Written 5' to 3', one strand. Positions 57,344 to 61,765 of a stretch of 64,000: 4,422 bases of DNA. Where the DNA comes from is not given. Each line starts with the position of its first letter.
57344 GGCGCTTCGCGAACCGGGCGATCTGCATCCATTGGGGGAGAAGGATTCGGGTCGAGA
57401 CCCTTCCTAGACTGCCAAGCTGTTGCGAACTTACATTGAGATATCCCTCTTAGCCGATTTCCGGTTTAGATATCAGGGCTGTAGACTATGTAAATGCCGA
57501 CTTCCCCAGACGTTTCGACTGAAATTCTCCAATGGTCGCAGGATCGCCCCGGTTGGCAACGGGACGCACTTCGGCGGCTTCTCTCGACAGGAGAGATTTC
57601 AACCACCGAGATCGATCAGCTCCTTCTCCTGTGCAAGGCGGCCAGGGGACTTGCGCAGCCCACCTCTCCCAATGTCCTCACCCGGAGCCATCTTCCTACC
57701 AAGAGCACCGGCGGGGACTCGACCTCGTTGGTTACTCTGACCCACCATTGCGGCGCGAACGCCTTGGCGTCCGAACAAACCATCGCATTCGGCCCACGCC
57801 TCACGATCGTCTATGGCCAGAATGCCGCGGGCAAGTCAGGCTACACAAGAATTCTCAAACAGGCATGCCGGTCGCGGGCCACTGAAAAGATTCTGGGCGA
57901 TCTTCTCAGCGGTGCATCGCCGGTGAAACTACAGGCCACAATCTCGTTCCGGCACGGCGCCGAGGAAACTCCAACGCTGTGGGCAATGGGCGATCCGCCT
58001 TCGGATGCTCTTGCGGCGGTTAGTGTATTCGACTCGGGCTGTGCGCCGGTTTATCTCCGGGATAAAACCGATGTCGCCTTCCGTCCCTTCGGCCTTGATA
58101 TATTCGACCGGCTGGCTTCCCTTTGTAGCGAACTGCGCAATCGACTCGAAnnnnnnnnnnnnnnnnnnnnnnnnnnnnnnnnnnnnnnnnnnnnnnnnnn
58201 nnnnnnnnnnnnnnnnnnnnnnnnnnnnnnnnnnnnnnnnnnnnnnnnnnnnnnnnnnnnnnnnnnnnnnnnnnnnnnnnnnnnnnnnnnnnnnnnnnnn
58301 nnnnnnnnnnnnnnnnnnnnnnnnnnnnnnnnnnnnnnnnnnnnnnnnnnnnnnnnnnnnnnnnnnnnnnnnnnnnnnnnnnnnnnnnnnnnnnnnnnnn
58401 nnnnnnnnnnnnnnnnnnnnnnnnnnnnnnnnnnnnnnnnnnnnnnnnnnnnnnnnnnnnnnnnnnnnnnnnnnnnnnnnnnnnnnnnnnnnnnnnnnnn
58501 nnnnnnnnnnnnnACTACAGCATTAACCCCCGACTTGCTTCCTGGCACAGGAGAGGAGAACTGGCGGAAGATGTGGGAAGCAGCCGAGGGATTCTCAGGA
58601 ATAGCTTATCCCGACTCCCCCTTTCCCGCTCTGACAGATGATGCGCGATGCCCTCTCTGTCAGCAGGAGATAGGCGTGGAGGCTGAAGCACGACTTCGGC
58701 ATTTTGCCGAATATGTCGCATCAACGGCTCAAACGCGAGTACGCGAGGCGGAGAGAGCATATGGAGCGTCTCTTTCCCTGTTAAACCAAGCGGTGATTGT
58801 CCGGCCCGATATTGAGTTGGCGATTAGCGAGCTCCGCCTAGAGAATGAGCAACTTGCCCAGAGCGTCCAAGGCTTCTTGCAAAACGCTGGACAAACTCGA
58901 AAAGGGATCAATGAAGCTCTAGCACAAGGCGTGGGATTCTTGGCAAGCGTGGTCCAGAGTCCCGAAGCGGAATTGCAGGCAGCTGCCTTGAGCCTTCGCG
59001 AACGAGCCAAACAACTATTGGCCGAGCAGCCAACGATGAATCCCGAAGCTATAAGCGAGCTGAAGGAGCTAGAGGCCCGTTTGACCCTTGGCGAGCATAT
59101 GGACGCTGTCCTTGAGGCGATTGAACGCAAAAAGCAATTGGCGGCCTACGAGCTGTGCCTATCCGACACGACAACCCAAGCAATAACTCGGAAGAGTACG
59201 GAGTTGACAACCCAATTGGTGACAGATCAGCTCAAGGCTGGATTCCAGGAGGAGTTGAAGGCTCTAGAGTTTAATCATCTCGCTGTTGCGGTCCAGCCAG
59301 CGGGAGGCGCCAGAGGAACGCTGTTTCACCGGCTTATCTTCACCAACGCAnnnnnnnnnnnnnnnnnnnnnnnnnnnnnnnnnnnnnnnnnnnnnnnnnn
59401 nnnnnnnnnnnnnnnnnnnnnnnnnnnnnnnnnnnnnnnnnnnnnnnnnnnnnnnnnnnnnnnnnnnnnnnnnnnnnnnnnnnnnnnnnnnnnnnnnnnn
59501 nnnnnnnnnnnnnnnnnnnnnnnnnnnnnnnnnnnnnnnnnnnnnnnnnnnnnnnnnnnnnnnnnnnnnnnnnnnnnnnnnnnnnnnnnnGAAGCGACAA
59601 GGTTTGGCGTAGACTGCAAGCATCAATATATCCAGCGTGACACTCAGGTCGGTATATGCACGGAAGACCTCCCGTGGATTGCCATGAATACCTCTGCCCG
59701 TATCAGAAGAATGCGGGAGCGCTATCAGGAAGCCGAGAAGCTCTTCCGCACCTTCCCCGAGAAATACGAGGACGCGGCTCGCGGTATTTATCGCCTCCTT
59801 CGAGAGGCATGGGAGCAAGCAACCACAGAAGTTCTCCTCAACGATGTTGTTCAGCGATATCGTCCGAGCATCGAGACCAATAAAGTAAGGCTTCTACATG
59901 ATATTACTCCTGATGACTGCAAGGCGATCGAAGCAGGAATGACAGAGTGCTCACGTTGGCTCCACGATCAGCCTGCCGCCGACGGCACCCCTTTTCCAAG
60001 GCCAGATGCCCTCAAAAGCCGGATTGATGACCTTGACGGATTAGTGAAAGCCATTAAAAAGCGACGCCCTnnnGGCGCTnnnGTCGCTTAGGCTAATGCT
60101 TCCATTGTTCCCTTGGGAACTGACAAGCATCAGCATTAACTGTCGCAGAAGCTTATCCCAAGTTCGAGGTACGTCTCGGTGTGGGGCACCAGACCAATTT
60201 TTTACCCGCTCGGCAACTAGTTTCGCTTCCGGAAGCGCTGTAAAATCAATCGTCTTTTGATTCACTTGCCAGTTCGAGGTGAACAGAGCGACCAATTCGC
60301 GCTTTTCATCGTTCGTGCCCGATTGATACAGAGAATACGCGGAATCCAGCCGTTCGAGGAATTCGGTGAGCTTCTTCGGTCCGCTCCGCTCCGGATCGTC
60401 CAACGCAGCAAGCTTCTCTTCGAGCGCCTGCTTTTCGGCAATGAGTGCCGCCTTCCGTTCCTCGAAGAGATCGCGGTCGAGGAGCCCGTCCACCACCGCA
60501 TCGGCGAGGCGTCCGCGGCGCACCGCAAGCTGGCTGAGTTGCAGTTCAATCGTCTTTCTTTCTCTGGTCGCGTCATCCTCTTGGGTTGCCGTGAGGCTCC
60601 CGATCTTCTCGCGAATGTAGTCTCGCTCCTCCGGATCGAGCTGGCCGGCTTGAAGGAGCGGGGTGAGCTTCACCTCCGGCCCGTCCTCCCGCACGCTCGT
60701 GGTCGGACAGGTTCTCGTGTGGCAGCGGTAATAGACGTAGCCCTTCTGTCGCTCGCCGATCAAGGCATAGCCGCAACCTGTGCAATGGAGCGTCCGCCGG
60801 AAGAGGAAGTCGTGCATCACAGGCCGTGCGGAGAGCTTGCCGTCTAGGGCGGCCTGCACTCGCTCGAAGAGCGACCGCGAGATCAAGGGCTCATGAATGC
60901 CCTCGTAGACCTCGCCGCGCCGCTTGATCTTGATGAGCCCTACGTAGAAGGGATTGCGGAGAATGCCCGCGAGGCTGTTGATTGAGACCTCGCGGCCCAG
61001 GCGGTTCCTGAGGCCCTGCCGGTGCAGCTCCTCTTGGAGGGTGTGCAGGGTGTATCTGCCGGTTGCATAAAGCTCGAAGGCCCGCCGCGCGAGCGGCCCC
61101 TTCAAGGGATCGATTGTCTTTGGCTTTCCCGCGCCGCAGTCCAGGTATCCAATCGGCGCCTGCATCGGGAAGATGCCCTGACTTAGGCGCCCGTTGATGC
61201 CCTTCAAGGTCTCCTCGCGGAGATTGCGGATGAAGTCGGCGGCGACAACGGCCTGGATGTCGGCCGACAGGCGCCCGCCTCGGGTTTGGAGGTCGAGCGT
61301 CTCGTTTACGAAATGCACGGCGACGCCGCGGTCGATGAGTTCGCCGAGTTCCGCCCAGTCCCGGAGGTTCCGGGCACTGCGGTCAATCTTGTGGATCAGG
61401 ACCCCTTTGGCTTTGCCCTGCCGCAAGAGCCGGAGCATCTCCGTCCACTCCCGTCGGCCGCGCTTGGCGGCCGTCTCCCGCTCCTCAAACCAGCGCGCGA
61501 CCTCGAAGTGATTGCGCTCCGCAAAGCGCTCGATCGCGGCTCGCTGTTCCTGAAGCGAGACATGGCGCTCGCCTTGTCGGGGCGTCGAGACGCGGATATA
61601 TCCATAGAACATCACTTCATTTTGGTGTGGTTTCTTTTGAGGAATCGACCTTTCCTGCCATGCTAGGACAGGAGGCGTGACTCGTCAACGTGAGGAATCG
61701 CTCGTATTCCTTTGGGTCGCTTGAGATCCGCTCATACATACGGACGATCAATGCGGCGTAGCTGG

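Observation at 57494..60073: RloC/PrrC-like zinc-hook ABC ATPase (candidate anticodon nuclease / abortive-infection module) on the mobile element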

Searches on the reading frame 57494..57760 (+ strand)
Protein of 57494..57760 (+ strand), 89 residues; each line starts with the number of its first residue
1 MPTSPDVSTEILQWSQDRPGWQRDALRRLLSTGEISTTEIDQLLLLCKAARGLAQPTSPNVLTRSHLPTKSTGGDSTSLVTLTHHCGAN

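Call 44: search_protein_families(library=pfam, proteins=[window:57494-57760:+], max_evalue=10)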
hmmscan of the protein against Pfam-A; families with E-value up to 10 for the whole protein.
window:57494-57760:+ (89 aa): 0 families

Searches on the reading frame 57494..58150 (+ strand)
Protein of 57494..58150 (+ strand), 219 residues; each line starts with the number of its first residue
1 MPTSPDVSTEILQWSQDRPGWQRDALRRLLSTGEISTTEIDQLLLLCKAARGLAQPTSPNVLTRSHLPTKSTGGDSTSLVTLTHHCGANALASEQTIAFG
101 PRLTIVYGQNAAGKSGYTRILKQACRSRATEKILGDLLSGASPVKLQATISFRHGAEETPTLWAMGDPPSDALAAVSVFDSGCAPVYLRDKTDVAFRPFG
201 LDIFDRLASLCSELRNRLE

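Call 43: search_protein_families(library=padloc, proteins=[window:57494-58150:+], max_evalue=10)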
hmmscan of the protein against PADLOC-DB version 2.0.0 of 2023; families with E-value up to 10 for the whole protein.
window:57494-58150:+ (219 aa): 14 families
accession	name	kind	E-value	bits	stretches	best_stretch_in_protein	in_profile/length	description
PDLC04891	PDC-S06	-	2.7e-46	156.4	1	9-218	5-217/858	-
PDLC04893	PDC-S06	-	9.2e-44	148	1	7-219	4-215/862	-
PDLC04892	PDC-S06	-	2.5e-25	87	1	14-218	12-210/843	-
PDLC04888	PDC-S06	-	3.5e-23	79.7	1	68-215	70-215/851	-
PDLC00290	PtuA1|PtuA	-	0.00078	16.9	1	96-127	18-49/414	AAA ATPase domain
PDLC03860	LmuB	-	0.0043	13.6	1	93-116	18-41/565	-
PDLC03863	LmuB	-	0.0073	13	1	95-115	18-38/610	-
PDLC04135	mad3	-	0.013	13.1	1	94-153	15-83/374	mads_3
PDLC00267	PtuA1|PtuA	-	0.013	12.6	1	93-116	15-38/438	AAA ATPase domain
PDLC02335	AbiLi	-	0.024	11.7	1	102-123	77-98/326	AbiLi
PDLC00311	PtuA1|PtuA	-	0.028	11.4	1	96-116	18-38/455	AAA ATPase domain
PDLC00278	PtuA1|PtuA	-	0.038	11.3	1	94-115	16-37/436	AAA ATPase domain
PDLC04886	PDC-S06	-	0.055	10.2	1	94-124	18-48/727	-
PDLC04895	PDC-S06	-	0.055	9.9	1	96-123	21-47/784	-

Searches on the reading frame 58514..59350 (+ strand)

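Call 43: search_protein_families(library=padloc, proteins=[window:58514-59350:+], max_evalue=10)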
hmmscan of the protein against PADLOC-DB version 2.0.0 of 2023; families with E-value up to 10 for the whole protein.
window:58514-59350:+ (279 aa): 6 families
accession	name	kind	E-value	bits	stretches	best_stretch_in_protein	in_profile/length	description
PDLC04893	PDC-S06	-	7.2e-49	164.9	1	9-277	342-610/862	-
PDLC04891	PDC-S06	-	1.6e-46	157.1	1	9-269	346-604/858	-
PDLC04892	PDC-S06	-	8.2e-17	58.8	1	9-276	341-604/843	-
PDLC04888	PDC-S06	-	5.5e-11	39.4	1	42-260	379-600/851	-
PDLC04886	PDC-S06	-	0.017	11.9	1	42-122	254-334/727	-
PDLC04890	PDC-S06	-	0.022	11.3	1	42-96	255-309/732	-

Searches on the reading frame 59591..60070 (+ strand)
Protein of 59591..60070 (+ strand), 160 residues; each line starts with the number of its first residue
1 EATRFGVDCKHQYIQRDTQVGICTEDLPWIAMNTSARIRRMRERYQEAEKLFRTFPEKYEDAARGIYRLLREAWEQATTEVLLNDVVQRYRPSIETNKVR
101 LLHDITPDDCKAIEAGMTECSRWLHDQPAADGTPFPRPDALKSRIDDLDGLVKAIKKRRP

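Call 37: predict_structure(alignment_id=A2)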
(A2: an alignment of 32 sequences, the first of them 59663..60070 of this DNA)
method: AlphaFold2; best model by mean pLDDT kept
length: 136 residues; sequences in the alignment: 32
mean_pLDDT: 85.9   pTM: 0.78
mean pLDDT of the five models: 85.9, 84.1, 81.9, 81.5, 79.7
residues with pLDDT >= 90: 75; 70-90: 40; 50-70: 21; < 50: 0
segments of 3 or more residues with pLDDT < 50: none
pLDDT, mean of each block of 10 residues (from residue 1): 82 95 96 93 95 81 63 67 89 91 79 95 94 80
secondary structure, 60 per line:
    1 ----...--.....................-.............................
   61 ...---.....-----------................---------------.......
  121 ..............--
elements in order: H10-30 H32-63 H67-71 H83-98 H114-134

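Call 41: search_protein_representatives(alignment_id=A2)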
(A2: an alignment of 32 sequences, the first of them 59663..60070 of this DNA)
Query: 32 sequences, 139 profile positions. Proteins with E-value up to 0.001 (for the whole library): 2167; up to 1e-10: 1306; up to 1e-30: 162. The best 150 are listed.
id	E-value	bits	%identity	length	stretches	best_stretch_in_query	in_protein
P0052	1.6e-68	245.2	-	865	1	2-138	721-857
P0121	9.4e-66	236.3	-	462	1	1-139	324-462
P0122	1.8e-65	235.4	-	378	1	1-138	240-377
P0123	5.2e-59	214.4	-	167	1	12-139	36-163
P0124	8.5e-58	210.5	-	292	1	1-138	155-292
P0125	5.6e-55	201.4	-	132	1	8-139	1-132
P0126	2.5e-51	189.5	-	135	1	5-139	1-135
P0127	2.9e-51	189.3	-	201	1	1-139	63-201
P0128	1.3e-50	187.2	-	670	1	1-139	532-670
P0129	1.4e-50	187.1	-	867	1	2-138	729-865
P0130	6.2e-50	185.0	-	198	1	6-138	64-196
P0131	9.7e-49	181.1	-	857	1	2-139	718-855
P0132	1.4e-48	180.7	-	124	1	17-139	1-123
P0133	1.6e-46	174.0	-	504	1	1-137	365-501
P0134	3.8e-46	172.7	-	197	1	2-139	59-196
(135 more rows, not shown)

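Call 43: search_protein_families(library=padloc, proteins=[window:59591-60070:+], max_evalue=10)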
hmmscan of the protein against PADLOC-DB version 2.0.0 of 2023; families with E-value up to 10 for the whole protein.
window:59591-60070:+ (160 aa): 3 families
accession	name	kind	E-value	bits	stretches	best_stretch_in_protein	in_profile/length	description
PDLC04891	PDC-S06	-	1.7e-38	130.6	1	7-159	701-857/858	-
PDLC04893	PDC-S06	-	3.3e-22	76.7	1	9-159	707-860/862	-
PDLC03852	LmuA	-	0.0092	14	1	33-111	234-318/336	-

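Call 44: search_protein_families(library=pfam, proteins=[window:59591-60070:+], max_evalue=10)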
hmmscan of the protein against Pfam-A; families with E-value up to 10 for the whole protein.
window:59591-60070:+ (160 aa): 1 family
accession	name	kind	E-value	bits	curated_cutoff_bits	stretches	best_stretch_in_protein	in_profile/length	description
PF15575.11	Imm49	-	0.12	12.4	30.1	1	38-133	78-178/217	Immunity protein 49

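Call 45: fold_search(model_id=the predicted structure, library=pdb)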
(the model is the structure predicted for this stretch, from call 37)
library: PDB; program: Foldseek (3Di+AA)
matches with E <= 10: 240; with E <= 0.001: 0
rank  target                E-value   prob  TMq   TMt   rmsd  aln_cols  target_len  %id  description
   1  2hsb                  6.2e-02  0.98  0.41  0.42   7.0       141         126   14  Crystal structure of a hepn domain containing protein (af_0298) from archaeoglobus fulgidus at 1.95 A resolution (released 2006-08-15)
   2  7ae9_D                1.9e-01  0.85  0.40  0.39   8.4       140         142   14  Crystal structure of mono-AMPylated HEPN(R46E) toxin in complex with MNT antitoxin (released 2020-12-30)
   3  7bxo_H                2.2e-01  0.98  0.52  0.54   6.8       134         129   13  Crystal structure of the toxin-antitoxin with AMP-PNP (released 2020-09-30)
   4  7ae9_C                2.2e-01  0.80  0.39  0.37   8.6       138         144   14  Crystal structure of mono-AMPylated HEPN(R46E) toxin in complex with MNT antitoxin (released 2020-12-30)
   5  7ae8_C                2.5e-01  0.77  0.38  0.37   8.6       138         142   14  Crystal structure of HEPN(R102A) toxin (released 2020-12-30)
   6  7eqf_C                2.5e-01  0.25  0.22  0.19  16.2       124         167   11  Crystal Structure of a Transcription Factor in complex with Ligand (released 2022-04-27)
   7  7ae6_B                2.9e-01  0.85  0.42  0.41   7.9       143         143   13  Crystal structure of di-AMPylated HEPN(R102A) toxin (released 2020-12-30)
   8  7ae9_A                3.3e-01  0.60  0.37  0.36   8.6       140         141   14  Crystal structure of mono-AMPylated HEPN(R46E) toxin in complex with MNT antitoxin (released 2020-12-30)
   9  7ae8_A                3.5e-01  0.69  0.38  0.35   8.6       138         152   14  Crystal structure of HEPN(R102A) toxin (released 2020-12-30)
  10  7ae8_D                4.3e-01  0.63  0.38  0.36   6.9       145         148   11  Crystal structure of HEPN(R102A) toxin (released 2020-12-30)
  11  7ae8_B                5.0e-01  0.60  0.38  0.36   8.6       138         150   14  Crystal structure of HEPN(R102A) toxin (released 2020-12-30)
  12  7t03_MODEL_1_A        5.5e-01  0.80  0.37  0.47   6.9       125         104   10  NMR structure of a designed cold unfolding four helix bundle (released 2022-03-02)
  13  3jbi_V                6.1e-01  0.44  0.35  0.36   8.3       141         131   11  MDFF model of the vinculin tail domain bound to F-actin (released 2015-11-04)
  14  2lk4_MODEL_1_A        7.4e-01  0.44  0.36  0.36   8.1       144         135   10  Structural and mechanistic insights into the interaction between PAT Pyk2 and Paxillin LD motif (released 2012-10-10)
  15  9min_I                9.0e-01  0.77  0.46  0.48   6.0       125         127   14  Structure of a designed minibinder to NYESO1-A*02:01 (released 2025-08-06)
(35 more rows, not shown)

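Call 49: search_solved_structures(query=A2, max_evalue=10)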
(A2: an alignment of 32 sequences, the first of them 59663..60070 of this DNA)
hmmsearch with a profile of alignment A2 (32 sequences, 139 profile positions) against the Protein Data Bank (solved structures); distinct sequences matched with E-value up to 10: 1.
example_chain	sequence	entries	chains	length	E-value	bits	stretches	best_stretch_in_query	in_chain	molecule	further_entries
8rz0_A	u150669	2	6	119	2.1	11.5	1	6-54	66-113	RH5-34EM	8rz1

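Call 53: search_protein_families(library=phrogs, proteins=[window:59591-60070:+], max_evalue=1)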
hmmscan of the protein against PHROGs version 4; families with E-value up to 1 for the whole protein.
window:59591-60070:+ (160 aa): 3 families
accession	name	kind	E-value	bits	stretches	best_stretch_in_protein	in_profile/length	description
phrog_27533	-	unknown function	0.014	15.5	1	41-88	267-313/337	-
phrog_9414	-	unknown function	0.031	15.3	0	13-60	22-68/71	-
phrog_26069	-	unknown function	0.26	11.7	1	68-112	79-123/279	-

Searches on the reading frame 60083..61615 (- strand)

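Call 7: search_protein_families(library=pfam, proteins=[window:60083-61615:-], max_evalue=0.01)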
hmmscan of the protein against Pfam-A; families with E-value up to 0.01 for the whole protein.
window:60083-61615:- (511 aa): 3 families
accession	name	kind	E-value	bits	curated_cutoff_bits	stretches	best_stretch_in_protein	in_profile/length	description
PF00239.26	Resolvase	-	2e-26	93.3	23.3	1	4-145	2-141/145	Resolvase, N terminal domain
PF07508.19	Recombinase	-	3.8e-17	62.8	21.1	1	172-259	3-101/102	Recombinase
PF13408.12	Zn_ribbon_recom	-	3.7e-05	24.5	25.3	1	271-311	1-47/58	Recombinase zinc beta ribbon domain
